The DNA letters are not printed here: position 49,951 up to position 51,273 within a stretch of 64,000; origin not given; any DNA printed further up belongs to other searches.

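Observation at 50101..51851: Intact but catalytically gutted PyrK/PyrD-like pair in the dnaX-ybaB operon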

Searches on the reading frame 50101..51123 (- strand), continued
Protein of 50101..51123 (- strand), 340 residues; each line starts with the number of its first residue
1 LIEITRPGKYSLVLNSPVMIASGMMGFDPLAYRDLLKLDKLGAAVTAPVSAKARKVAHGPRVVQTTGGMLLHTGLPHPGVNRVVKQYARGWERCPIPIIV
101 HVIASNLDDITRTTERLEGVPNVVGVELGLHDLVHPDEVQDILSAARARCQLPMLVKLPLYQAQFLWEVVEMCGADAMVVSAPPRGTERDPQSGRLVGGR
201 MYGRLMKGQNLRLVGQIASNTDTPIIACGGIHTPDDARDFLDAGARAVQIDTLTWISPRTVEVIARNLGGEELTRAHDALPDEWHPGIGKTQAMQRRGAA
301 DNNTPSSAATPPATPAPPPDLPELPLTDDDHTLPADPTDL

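Call 28: fold_search(model_id=the predicted structure, library=pdb)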
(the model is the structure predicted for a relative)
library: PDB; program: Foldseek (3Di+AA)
matches with E <= 10: 1909; with E <= 0.001: 1311
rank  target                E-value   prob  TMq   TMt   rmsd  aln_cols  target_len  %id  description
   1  5ue9_A                8.0e-20  1.00  0.64  0.70   8.8       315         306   25  WT DHODB with orotate bound (released 2017-09-06)
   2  1ep2_A                1.5e-19  1.00  0.65  0.72   8.2       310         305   24  CRYSTAL STRUCTURE OF LACTOCOCCUS LACTIS DIHYDROOROTATE DEHYDROGENASE B COMPLEXED WITH OROTATE (released 2001-01-17)
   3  1ep3_A                4.2e-19  1.00  0.63  0.69   9.9       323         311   23  CRYSTAL STRUCTURE OF LACTOCOCCUS LACTIS DIHYDROOROTATE DEHYDROGENASE B. DATA COLLECTED UNDER CRYOGENIC CONDITIONS. (released 2001-01-17)
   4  5ksw_A                5.1e-19  1.00  0.65  0.71   8.1       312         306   26  DHODB-I74D mutant (released 2016-08-03)
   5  1ep1_A                5.7e-19  1.00  0.63  0.69   8.1       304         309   24  CRYSTAL STRUCTURE OF LACTOCOCCUS LACTIS DIHYDROOROTATE DEHYDROGENASE B (released 2001-01-17)
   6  5ksw_C                1.5e-18  1.00  0.64  0.71   6.7       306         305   26  DHODB-I74D mutant (released 2016-08-03)
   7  5ue9_C                1.7e-18  1.00  0.65  0.72   6.2       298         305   26  WT DHODB with orotate bound (released 2017-09-06)
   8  1dor_A                3.8e-15  1.00  0.56  0.60   7.9       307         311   20  DIHYDROOROTATE DEHYDROGENASE A FROM LACTOCOCCUS LACTIS (released 1997-04-21)
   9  7m31_C                1.1e-14  1.00  0.60  0.22   9.1       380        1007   18  Dihydropyrimidine Dehydrogenase (DPD) C671S Mutant Soaked with Thymine and NADPH Anaerobically (released 2021-06-09)
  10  5xfw_D                1.2e-14  1.00  0.61  0.65   8.2       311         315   18  Crystal structures of FMN-free form of dihydroorotate dehydrogenase from Trypanosoma brucei (released 2018-04-25)
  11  6dgs_A                1.5e-14  1.00  0.59  0.66   8.0       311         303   18  Crystal Structure of Leishmania major dihydroorotate dehydrogenase mutant Y142A (released 2019-05-29)
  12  1ovd_A                2.2e-14  1.00  0.59  0.64   6.7       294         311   20  THE K136E MUTANT OF LACTOCOCCUS LACTIS DIHYDROOROTATE DEHYDROGENASE A IN COMPLEX WITH OROTATE (released 2003-08-19)
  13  9n67_A                2.2e-14  1.00  0.58  0.63   8.3       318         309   18  Crystal structure of dihydroorotate dehydrogenase from Leishmania braziliensis in complex with orotate (released 2025-07-23)
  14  1jrb_A                2.9e-14  1.00  0.61  0.65   6.7       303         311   18  The P56A mutant of Lactococcus lactis dihydroorotate dehydrogenase A (released 2003-09-09)
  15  1jrc_A                3.2e-14  1.00  0.58  0.63   7.2       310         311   19  The N67A mutant of Lactococcus lactis dihydroorotate dehydrogenase A (released 2003-09-09)
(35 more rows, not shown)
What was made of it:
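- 50101..51123 (-): D-like gene (340 aa): DHODB PyrD-derived TIM barrel with a rebuilt pocket, plus a C-terminal extension and tail. Best fold match is DHODB PyrD 5ue9_A, E 8e-20 (call 28).
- On DHODH class 1B catalytic subunit (PyrD/PyrDB): Foldseek best hits are DHODB PyrD, E 1e-19 to 1e-20 (call 28).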

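Call 37: search_protein_representatives(protein=window:50101-51123:-)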
Query: 340 residues. Proteins with E-value up to 0.001 (for the whole library): 2047; up to 1e-10: 679; up to 1e-30: 84. The best 150 are listed.
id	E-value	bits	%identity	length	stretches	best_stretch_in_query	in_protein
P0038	6.9e-106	370.5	61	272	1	1-270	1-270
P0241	1.8e-82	293.5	48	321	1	1-289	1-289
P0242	9.5e-79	281.2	46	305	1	4-297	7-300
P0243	1.3e-76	274.2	48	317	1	2-297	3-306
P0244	1.4e-76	274.1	45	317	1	2-297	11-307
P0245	9.9e-64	231.9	47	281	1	7-265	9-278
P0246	1.8e-59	217.9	42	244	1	71-311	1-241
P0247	3.6e-54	200.4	42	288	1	8-269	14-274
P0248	7.9e-54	199.3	56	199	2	122-288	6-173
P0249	2.8e-52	194.2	43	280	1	1-264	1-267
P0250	8.9e-51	189.3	38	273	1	3-263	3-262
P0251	9.6e-51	189.2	39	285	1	3-270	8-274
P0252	2.4e-50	187.8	48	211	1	105-302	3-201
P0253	5.6e-50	186.6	47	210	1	1-200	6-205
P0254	9.2e-50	185.9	40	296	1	7-281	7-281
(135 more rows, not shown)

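Call 41: find_related_loci(query=A3, collection=genome_contigs, flank=6000)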
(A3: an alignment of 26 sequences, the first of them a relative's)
Query A3 (253 aa) in genome_contigs; peptide patterns used: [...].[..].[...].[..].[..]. (x = any residue, [..] = any of these).
332 stretches matched a pattern; 309 encode a relative of the query (tblastn E <= 1e-3); the best 80 are kept; 80 distinct loci.
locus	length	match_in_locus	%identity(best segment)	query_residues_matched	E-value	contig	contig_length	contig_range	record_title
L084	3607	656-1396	56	1-247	1e-91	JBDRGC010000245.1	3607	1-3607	MAG: Chloroflexota bacterium isolate MEGAHIT-group-1.410 k141_2998302, whole genome shotgun sequence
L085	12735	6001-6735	53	1-245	3e-85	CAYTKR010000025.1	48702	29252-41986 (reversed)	MAG TPA_asm: uncultured Anaerolineales bacterium isolate SRP167671_co2_274 genome assembly, contig: NODE_909_length_4870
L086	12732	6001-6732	53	1-245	2e-84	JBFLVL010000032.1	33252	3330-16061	MAG: Chloroflexota bacterium isolate MAG005 MAG005_32, whole genome shotgun sequence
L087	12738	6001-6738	53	1-246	1e-84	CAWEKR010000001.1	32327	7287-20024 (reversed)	MAG: uncultured Chloroflexia bacterium isolate MFD05942.bin.3.255 genome assembly, contig: contig_114752, whole genome s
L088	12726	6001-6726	53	1-247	5e-84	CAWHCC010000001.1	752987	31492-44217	MAG: uncultured Chloroflexia bacterium isolate MFD03804.bin.1.193 genome assembly, contig: contig_23375, whole genome sh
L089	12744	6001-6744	50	1-248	4e-83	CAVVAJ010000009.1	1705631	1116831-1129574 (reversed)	MAG: uncultured Chloroflexia bacterium isolate MFD09779.bin.1.238 genome assembly, contig: contig_9385, whole genome sho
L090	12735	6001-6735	56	1-245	5e-82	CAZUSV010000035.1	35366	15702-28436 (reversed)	MAG TPA_asm: uncultured Anaerolineales bacterium isolate SRP077602_co5_397 genome assembly, contig: NODE_5902_length_353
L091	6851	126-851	54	3-244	1e-81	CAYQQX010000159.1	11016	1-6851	MAG TPA_asm: uncultured Anaerolineales bacterium isolate binchicken_co65_18 genome assembly, contig: NODE_23314_length_1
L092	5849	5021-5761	51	1-247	1e-81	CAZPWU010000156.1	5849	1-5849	MAG TPA_asm: uncultured Anaerolineaceae bacterium isolate binchicken_co33_477 genome assembly, contig: NODE_20012_length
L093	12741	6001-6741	54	1-247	7e-81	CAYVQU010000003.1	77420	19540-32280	MAG TPA_asm: uncultured Anaerolineales bacterium isolate SRP077602_co7_51 genome assembly, contig: NODE_1178_length_7742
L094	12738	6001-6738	51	1-246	1e-80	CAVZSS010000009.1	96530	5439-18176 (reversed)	MAG: uncultured Chloroflexia bacterium isolate MFD00709.bin.3.105 genome assembly, contig: contig_141090, whole genome s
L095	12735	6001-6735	53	1-245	2e-80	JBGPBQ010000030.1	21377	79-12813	MAG: Anaerolineae bacterium isolate OBJ_0618_130150_101 k141_3054718_length_21377_cov_19.1622, whole genome shotgun sequ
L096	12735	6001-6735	51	1-245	3e-80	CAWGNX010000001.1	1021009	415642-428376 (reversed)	MAG: uncultured Chloroflexia bacterium isolate MFD09779.bin.1.231 genome assembly, contig: contig_27043, whole genome sh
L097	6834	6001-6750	51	1-249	6e-80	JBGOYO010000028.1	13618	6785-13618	MAG: Anaerolineae bacterium isolate OBJ_0618_130150_41 k141_4182317_length_13618_cov_42.3206, whole genome shotgun seque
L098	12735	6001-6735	54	1-245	1e-79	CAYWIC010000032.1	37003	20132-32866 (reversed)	MAG TPA_asm: uncultured Anaerolineales bacterium isolate binchicken_co65_55 genome assembly, contig: NODE_4463_length_37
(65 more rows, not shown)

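Call 42: search_protein_families(library=ncbifam, alignment_id=A3, max_evalue=0.00001)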
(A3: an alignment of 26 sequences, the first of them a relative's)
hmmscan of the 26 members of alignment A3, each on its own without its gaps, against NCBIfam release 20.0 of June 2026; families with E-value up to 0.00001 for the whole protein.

A. member 1, P0271 (253 aa): 4 families
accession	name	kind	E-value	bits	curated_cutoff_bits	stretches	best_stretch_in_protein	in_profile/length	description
NF005574.0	PRK07259.1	equivalog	5.3e-23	81.4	269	1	5-122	11-128/304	dihydroorotate dehydrogenase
TIGR01037.2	pyrD_sub1_fam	subfamily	4.6e-18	65.3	270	2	6-120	8-123/300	dihydroorotate dehydrogenase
NF041011.1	dihydoor_dh_Arch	equivalog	7.4e-11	41.7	330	0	5-81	5-83/289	dihydroorotate dehydrogenase PyrD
NF002702.0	PRK02506.1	equivalog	7.3e-10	38.4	301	0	5-116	10-124/313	dihydroorotate oxidase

B. families by the number of members that match (of 26 scanned): 7 families
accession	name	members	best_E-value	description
NF005574.0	PRK07259.1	26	7.8e-33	dihydroorotate dehydrogenase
TIGR01037.2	pyrD_sub1_fam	26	5e-26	dihydroorotate dehydrogenase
NF041011.1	dihydoor_dh_Arch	24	4.7e-21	dihydroorotate dehydrogenase PyrD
NF002702.0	PRK02506.1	14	3e-11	dihydroorotate oxidase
NF003652.0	PRK05286.2-5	6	1.3e-07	quinone-dependent dihydroorotate dehydrogenase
NF010112.0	PRK13585.1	1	1.2e-06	1-(5-phosphoribosyl)-5-[(5-phosphoribosylamino)methylideneamino]imidazole-4-carboxamide isomerase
NF003644.0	PRK05286.1-1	1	5.9e-06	quinone-dependent dihydroorotate dehydrogenase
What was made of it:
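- On DHODH class 1B catalytic subunit (PyrD/PyrDB): All 26 short-form members are also far below (call 42).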

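Call 48: find_homologous_proteins(query=A4, max_evalue=1e-30)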
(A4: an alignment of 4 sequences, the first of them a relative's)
Query A4 (4 sequences) (334 aa, profile of the alignment): 8000 proteins with E <= 1e-30 among 8000 candidates; the best 120 are listed.
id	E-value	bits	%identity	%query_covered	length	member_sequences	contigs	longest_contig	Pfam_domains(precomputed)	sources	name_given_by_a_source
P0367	4.7e-155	533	-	-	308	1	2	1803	PF03060.22,PF01180.28,PF00977.28,PF01207.24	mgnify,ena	mgnify:CR=1 FL=1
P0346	3.8e-152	524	100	100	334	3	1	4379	PF01180.28,PF00977.28,PF01207.24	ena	-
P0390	1.2e-145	502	92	100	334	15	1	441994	PF01180.28,PF01207.24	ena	-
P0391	2.4e-145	501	52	96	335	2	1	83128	PF03060.22,PF01180.28,PF01207.24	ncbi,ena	-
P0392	6.3e-145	500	91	100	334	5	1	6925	PF01180.28,PF01207.24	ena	-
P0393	1.8e-144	499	88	100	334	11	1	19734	PF01180.28,PF00977.28,PF01207.24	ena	-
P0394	2.0e-144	498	-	-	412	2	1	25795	PF03060.22,PF01180.28,PF00977.28,PF01207.24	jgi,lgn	-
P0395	2.6e-144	498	90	100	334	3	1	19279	PF01180.28,PF01207.24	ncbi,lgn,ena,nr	ncbi:MAG: dihydroorotate dehydrogenase [Chloroflexi bacterium]|nr:dihydroorotate dehydrogenase [Chlo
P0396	1.3e-143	496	91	91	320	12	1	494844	PF01180.28,PF01207.24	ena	-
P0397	4.7e-143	494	91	97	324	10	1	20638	PF01180.28,PF00977.28,PF01207.24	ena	-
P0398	5.6e-143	494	91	100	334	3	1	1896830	PF01180.28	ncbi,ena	-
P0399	2.5e-142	492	89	100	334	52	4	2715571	PF01180.28,PF00977.28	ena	-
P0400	5.8e-142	490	90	100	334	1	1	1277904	PF01180.28,PF00977.28,PF01207.24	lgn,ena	-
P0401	1.5e-141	489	90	97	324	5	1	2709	PF01180.28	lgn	-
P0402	3.7e-140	484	90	93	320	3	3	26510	PF01180.28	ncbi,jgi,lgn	-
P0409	1.8e-136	472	55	91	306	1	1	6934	PF01180.28,PF01207.24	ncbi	-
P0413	4.5e-136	471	57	93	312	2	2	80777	PF01180.28,PF01207.24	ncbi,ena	-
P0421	1.4e-135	469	-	-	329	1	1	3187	PF03060.22,PF01180.28,PF01207.24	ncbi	-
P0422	1.6e-135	469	52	92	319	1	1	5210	PF03060.22,PF01180.28,PF01207.24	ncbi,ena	-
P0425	2.0e-135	469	53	91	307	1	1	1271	PF03060.22,PF01180.28,PF00977.28,PF01207.24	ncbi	-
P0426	2.1e-135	469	51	92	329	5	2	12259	PF03060.22,PF01180.28,PF01207.24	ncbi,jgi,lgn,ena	-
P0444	1.0e-134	467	55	93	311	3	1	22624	PF01180.28,PF01207.24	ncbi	-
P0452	1.6e-134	466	53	91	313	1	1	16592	PF01180.28,PF01207.24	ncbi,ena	-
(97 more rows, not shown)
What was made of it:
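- Tried and rejected: A profile of the nearest canonical proteins retrieved Chloroflexota DHODB (call 48).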

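Call 49: find_encoding_contigs(protein=P0399, flank=6000, max_places=6)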
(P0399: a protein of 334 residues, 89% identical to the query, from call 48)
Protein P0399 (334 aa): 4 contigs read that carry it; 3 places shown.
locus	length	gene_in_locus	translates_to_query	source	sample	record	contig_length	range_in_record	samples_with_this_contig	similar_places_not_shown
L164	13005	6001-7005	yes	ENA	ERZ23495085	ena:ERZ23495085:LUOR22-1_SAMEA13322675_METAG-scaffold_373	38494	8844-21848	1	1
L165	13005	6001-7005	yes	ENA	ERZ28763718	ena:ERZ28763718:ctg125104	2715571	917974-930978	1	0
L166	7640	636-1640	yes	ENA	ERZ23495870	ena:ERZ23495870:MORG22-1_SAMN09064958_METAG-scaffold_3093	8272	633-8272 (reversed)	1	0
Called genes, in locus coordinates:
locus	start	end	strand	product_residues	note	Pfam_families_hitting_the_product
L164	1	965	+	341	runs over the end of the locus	PF00490:ALAD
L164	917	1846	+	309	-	PF00892:EamA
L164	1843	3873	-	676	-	PF13185:GAF_2, PF01590:GAF, PF13492:GAF_3, PF01590:GAF, PF13185:GAF_2, PF13492:GAF_3, PF07536:HWE_HK, PF07568:HisKA_2, +2 more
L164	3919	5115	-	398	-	PF00091:Tubulin, PF12327:FtsZ_C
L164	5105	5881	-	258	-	PF00142:Fer4_NifH, PF01656:CbiA, PF02374:ArsA_ATPase, PF06564:CBP_BcsQ, PF09140:MipZ, PF10609:ParA (weak), PF13614:AAA_31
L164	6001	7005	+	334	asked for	PF01180:DHO_dh, PF00977:His_biosynth (faint)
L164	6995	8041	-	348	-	PF06071:YchF-GTPase_C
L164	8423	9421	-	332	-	PF21694:DNA_pol3_delta_C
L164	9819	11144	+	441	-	PF00202:Aminotran_3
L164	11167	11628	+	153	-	PF14588:YjgF_endoribonc, PF01042:Ribonuc_L-PSP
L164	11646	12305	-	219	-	PF13482:RNase_H_2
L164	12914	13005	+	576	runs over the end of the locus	PF02776:TPP_enzyme_N, PF00205:TPP_enzyme_M, PF02775:TPP_enzyme_C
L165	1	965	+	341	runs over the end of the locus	PF00490:ALAD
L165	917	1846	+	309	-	PF00892:EamA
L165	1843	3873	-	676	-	PF13185:GAF_2, PF01590:GAF, PF13492:GAF_3, PF01590:GAF, PF13185:GAF_2, PF13492:GAF_3, PF07536:HWE_HK, PF07568:HisKA_2, +2 more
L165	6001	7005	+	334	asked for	PF01180:DHO_dh, PF00977:His_biosynth (faint)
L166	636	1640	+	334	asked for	PF01180:DHO_dh, PF00977:His_biosynth (faint)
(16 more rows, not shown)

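Call 50: find_encoding_contigs(protein=P0413, flank=6000, max_places=4)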
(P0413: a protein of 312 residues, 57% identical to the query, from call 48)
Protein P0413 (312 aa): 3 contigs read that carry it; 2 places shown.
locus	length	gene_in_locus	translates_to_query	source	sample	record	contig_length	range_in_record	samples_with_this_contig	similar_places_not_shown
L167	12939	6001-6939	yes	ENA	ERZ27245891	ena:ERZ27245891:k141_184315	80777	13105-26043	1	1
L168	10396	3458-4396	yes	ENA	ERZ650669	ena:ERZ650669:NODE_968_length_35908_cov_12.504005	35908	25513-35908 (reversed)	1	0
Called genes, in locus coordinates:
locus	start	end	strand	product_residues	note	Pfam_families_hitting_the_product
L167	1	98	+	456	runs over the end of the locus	PF01979:Amidohydro_1, PF07969:Amidohydro_3 (weak), PF12890:DHOase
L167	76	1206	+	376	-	PF00988:CPSase_sm_chain, PF00117:GATase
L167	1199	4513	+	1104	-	PF25596:CPSase_L_D1, PF02786:CPSase_L_D2, PF02787:CPSase_L_D3, PF25596:CPSase_L_D1, PF01071:GARS_A, PF02786:CPSase_L_D2, PF07478:Dala_Dala_lig_C, PF02142:MGS, +5 more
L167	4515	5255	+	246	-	PF10418:DHODB_Fe-S_bind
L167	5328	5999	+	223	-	-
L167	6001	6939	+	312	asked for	PF01180:DHO_dh, PF01207:Dus (faint)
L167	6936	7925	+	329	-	PF23381:Beta-prop_IFT122_1st (faint), PF26549:Tricorn_N, PF19283:APEH_N (faint), PF07676:PD40 (weak), PF26550:Tricorn_2nd, PF26550:Tricorn_2nd, PF26549:Tricorn_N, PF07676:PD40, +3 more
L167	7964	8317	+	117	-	-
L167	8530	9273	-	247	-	PF00535:Glycos_transf_2, PF13641:Glyco_tranf_2_3 (weak)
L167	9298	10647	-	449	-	PF03816:LytR_cpsA_psr, PF13399:LytR_C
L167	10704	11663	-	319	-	PF04227:Indigoidine_A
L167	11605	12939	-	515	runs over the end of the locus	PF02706:Wzz, PF10609:ParA (faint), PF13614:AAA_31 (faint), PF01656:CbiA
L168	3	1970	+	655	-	?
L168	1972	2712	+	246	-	PF10418:DHODB_Fe-S_bind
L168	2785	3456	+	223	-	-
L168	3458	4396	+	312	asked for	PF01180:DHO_dh, PF01207:Dus (faint)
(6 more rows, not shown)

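Call 52: find_related_loci(query=P0413, collection=genome_contigs, flank=6000)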
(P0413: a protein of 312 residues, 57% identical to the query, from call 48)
Query P0413 (312 aa) in genome_contigs; peptide patterns used: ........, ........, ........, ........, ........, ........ (x = any residue, [..] = any of these).
600 stretches matched a pattern (row limit reached: there are more); 529 encode a relative of the query (tblastn E <= 1e-3); the best 80 are kept; 80 distinct loci.
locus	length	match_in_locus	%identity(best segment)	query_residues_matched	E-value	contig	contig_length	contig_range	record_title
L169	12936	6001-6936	100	1-312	0e+0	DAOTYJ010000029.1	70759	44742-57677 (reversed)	MAG TPA_asm: Dehalococcoidia bacterium isolate H24_334 k119_32295, whole genome shotgun sequence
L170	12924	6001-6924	93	1-308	6e-168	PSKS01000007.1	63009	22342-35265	MAG: Chloroflexota bacterium isolate ERB_22_2 NODE_96_length_63009_cov_2.915499, whole genome shotgun sequence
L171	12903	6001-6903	94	3-303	1e-167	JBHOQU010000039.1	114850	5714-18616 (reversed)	MAG: Dehalococcoidia bacterium isolate A0_31 coassembly_Ak141_447586, whole genome shotgun sequence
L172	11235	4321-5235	70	3-306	6e-143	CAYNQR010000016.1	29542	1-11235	MAG TPA_asm: uncultured Dehalococcoidales bacterium isolate binchicken_co43_317 genome assembly, contig: NODE_2521_lengt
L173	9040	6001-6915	69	3-306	6e-140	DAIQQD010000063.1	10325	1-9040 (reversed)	MAG TPA_asm: Chloroflexota bacterium isolate CTOTU25591 NODE_3222_length_10325_cov_9.200779, whole genome shotgun sequen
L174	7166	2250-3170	68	3-308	1e-139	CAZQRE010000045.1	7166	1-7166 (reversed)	MAG TPA_asm: uncultured Dehalococcoidales bacterium isolate SRP179991_co5_88 genome assembly, contig: NODE_3372_length_7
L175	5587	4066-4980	71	3-306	2e-140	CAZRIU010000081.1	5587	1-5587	MAG TPA_asm: uncultured Dehalococcoidales bacterium isolate SRP239594_co1_75 genome assembly, contig: NODE_10399_length_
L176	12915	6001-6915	69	3-306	6e-138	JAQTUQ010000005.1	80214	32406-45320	MAG: Dehalococcoidales bacterium isolate STB_68 NODE_649_length_80214_cov_4.281119_Sandtown_B, whole genome shotgun sequ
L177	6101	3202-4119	69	3-307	2e-138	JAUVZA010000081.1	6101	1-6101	MAG: Dehalococcoidia bacterium isolate CSMAG_1256 CSMAG_1256_k141_1382105_length_6101_cov_23.0000, whole genome shotgun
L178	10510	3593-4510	70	3-307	1e-137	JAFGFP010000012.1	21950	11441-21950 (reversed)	MAG: Dehalococcoidales bacterium isolate Zod_Metabat.1321 k87_614841, whole genome shotgun sequence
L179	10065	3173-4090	70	3-307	1e-137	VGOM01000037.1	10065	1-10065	MAG: Chloroflexi bacterium isolate M_DeepCast_400m_m2_020 M_DeepCast_400m_m2_020_Ga0194112_10013069, whole genome shotgu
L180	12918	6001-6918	66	3-307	2e-137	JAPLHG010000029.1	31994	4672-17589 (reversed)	MAG: Chloroflexota bacterium isolate LacPavin_0419_WC90_MAG_48_7 LacPavin_0419_WC90_scaffold_289204, whole genome shotgu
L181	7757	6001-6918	67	3-307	3e-137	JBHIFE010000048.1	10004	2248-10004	MAG: Dehalococcoidales bacterium isolate b1.sp3_bin.55 NODE_1806_length_10004_cov_5.664489, whole genome shotgun sequenc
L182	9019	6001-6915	69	3-306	8e-137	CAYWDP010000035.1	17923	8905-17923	MAG TPA_asm: uncultured Dehalococcoidia bacterium isolate SRP239594_co1_65 genome assembly, contig: NODE_1287_length_179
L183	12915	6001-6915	71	3-306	2e-136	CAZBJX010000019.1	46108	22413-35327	MAG TPA_asm: uncultured Dehalococcoidia bacterium isolate binchicken_co60_376 genome assembly, contig: NODE_1119_length_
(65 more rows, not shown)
